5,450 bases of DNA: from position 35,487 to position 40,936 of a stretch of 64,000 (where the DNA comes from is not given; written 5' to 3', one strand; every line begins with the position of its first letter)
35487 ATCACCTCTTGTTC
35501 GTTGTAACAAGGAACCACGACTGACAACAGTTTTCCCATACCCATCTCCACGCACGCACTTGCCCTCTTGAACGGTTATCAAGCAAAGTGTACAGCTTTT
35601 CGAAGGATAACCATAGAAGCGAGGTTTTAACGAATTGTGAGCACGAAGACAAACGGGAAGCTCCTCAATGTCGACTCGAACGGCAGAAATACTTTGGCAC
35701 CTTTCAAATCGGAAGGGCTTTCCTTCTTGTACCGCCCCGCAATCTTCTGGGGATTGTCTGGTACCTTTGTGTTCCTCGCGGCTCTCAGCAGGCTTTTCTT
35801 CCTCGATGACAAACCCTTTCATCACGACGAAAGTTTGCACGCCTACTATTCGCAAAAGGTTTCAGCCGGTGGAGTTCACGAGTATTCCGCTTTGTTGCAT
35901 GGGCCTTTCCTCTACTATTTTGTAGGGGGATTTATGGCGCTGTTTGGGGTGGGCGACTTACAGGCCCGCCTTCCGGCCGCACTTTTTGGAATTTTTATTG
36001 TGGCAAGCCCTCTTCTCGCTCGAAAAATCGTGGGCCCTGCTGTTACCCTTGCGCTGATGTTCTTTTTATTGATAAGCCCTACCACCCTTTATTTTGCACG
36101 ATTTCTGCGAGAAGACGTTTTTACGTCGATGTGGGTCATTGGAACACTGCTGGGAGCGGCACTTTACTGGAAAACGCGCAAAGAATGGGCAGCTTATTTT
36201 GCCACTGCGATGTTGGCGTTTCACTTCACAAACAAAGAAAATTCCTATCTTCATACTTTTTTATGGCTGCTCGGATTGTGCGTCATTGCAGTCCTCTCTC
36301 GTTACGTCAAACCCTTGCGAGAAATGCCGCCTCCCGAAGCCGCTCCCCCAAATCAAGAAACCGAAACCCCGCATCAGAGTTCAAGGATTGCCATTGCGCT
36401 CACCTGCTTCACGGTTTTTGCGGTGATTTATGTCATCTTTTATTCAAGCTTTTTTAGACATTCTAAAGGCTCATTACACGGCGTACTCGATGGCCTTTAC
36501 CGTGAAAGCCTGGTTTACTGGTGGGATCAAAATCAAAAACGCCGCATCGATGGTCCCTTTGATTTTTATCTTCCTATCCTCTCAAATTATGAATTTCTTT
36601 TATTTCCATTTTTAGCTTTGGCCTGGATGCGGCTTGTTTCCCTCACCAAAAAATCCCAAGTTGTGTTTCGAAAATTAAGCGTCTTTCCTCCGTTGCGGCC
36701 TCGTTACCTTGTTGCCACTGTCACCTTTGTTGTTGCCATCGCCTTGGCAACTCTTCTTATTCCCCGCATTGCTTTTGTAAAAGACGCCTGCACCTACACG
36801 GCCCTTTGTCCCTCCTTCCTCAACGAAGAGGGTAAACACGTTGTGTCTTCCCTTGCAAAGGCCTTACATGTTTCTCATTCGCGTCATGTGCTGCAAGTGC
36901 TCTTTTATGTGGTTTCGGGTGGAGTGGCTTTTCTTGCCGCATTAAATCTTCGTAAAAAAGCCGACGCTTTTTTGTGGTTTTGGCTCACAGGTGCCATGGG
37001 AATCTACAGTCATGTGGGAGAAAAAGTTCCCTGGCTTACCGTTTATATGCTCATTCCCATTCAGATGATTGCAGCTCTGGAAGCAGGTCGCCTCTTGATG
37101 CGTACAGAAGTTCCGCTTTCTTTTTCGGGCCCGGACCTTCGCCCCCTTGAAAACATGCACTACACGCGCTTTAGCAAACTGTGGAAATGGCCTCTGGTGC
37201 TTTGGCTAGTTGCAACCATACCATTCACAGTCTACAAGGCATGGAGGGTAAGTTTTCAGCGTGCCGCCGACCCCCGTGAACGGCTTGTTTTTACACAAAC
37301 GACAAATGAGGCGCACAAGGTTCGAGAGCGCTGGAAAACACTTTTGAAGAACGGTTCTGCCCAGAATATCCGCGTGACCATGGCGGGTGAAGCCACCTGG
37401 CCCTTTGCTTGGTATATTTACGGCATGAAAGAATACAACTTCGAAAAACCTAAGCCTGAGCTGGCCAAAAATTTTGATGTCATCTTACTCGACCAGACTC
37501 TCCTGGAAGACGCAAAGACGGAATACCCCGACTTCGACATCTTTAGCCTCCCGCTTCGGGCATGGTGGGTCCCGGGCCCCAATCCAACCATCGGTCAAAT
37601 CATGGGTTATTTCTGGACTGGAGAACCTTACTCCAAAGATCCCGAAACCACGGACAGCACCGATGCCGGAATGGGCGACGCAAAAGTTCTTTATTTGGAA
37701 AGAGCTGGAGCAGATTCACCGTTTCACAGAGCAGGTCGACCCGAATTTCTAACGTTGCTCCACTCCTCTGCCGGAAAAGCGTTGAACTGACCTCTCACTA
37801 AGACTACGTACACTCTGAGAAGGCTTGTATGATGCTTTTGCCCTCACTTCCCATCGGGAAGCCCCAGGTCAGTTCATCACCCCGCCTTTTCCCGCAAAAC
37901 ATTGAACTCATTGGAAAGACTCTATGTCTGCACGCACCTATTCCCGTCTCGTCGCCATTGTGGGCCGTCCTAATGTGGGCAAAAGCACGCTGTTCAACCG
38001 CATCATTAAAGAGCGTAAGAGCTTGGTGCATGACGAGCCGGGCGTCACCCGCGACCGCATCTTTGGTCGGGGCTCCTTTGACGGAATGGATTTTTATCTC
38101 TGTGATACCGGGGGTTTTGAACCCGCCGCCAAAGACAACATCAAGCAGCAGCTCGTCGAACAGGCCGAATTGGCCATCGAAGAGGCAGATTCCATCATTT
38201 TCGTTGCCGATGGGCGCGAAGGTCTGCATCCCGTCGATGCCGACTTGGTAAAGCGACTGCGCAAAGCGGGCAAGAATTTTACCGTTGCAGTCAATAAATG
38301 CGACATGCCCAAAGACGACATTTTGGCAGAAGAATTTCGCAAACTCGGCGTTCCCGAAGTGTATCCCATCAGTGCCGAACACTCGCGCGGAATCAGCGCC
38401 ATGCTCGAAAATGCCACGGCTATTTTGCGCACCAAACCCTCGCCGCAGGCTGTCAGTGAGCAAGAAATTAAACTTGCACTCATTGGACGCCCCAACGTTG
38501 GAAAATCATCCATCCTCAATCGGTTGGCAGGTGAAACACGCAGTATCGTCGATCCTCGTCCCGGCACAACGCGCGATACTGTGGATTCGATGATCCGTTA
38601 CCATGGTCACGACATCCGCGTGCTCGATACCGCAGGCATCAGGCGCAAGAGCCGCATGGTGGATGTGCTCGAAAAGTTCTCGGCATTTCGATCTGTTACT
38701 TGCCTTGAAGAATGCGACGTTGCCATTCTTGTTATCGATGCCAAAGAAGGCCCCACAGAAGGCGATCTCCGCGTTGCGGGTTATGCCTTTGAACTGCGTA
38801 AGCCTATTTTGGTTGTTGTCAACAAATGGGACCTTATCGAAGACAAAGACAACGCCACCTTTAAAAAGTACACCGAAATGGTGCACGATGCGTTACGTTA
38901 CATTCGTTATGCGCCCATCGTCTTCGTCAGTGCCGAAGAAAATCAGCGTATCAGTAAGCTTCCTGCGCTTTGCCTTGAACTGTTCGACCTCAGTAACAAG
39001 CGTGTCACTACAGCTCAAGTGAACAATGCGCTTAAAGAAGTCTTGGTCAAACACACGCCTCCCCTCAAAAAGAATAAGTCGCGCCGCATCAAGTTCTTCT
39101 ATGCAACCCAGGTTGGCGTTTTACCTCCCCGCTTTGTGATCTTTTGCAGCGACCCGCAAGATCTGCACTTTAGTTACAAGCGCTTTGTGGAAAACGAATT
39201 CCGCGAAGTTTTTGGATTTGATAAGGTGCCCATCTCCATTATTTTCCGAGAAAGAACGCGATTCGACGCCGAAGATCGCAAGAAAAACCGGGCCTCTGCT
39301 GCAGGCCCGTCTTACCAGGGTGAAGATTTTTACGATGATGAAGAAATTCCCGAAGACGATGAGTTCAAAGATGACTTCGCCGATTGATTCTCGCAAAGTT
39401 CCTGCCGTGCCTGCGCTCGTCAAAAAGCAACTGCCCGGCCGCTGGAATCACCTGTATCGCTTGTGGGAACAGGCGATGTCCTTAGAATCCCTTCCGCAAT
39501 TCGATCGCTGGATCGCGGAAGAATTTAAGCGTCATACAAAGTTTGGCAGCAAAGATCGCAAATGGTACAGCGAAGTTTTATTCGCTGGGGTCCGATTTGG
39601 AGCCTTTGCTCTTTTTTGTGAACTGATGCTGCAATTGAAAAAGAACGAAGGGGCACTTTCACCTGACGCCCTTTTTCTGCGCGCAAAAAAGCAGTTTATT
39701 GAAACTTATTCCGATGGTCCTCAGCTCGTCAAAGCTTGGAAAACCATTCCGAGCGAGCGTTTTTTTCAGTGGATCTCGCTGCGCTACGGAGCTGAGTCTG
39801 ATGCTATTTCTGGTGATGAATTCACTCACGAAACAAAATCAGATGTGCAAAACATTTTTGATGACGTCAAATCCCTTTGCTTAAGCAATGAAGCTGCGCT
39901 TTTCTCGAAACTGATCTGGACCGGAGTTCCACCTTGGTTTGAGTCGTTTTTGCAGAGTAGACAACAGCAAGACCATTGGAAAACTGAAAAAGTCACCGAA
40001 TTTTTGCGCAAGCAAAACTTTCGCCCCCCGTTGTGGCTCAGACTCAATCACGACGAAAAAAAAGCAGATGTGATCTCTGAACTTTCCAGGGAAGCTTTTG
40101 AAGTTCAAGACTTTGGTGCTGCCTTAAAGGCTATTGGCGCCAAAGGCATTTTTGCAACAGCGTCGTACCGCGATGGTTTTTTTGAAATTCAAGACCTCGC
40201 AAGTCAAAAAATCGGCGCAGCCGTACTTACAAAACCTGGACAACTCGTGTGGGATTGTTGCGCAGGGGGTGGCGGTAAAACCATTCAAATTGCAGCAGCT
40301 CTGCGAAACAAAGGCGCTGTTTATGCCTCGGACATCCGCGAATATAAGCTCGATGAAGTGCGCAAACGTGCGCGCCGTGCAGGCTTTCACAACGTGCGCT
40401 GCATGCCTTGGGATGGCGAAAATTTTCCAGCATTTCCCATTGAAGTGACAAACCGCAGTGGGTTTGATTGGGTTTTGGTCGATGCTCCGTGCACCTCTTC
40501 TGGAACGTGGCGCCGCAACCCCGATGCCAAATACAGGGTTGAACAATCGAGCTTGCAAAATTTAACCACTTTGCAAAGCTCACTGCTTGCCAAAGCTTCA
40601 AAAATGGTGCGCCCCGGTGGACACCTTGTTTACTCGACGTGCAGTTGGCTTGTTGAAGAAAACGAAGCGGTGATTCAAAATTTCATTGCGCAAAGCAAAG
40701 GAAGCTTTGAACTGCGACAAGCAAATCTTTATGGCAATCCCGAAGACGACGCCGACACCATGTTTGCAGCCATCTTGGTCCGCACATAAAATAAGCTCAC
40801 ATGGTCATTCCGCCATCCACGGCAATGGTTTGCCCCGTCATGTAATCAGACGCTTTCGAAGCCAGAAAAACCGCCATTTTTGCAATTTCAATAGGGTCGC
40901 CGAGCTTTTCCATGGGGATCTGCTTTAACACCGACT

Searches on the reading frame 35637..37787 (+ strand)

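Call 49: search_protein_families(library=pfam, proteins=[window:35637-37787:+], max_evalue=0.00001)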
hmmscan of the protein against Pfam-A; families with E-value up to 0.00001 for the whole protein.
window:35637-37787:+ (717 aa): 1 family
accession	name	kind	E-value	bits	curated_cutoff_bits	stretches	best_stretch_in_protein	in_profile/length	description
PF13231.12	PMT_2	-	3.7e-07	30.9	26.1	1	88-212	2-127/160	Dolichyl-phosphate-mannose-protein mannosyltransferase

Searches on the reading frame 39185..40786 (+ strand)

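Call 49: search_protein_families(library=pfam, proteins=[window:39185-40786:+], max_evalue=0.00001)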
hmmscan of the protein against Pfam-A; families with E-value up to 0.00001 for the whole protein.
window:39185-40786:+ (534 aa): 3 families
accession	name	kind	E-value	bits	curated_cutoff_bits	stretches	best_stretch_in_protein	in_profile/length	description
PF01189.24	Methyltr_RsmB-F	-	3.8e-38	131.6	27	1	350-513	7-165/199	16S rRNA methyltransferase RsmB/F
PF13847.12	Methyltransf_31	-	4e-08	33.5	27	1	352-492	4-114/145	Methyltransferase domain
PF01209.24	Ubie_methyltran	-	3.1e-07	30.4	20.1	1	333-415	29-111/233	ubiE/COQ5 methyltransferase family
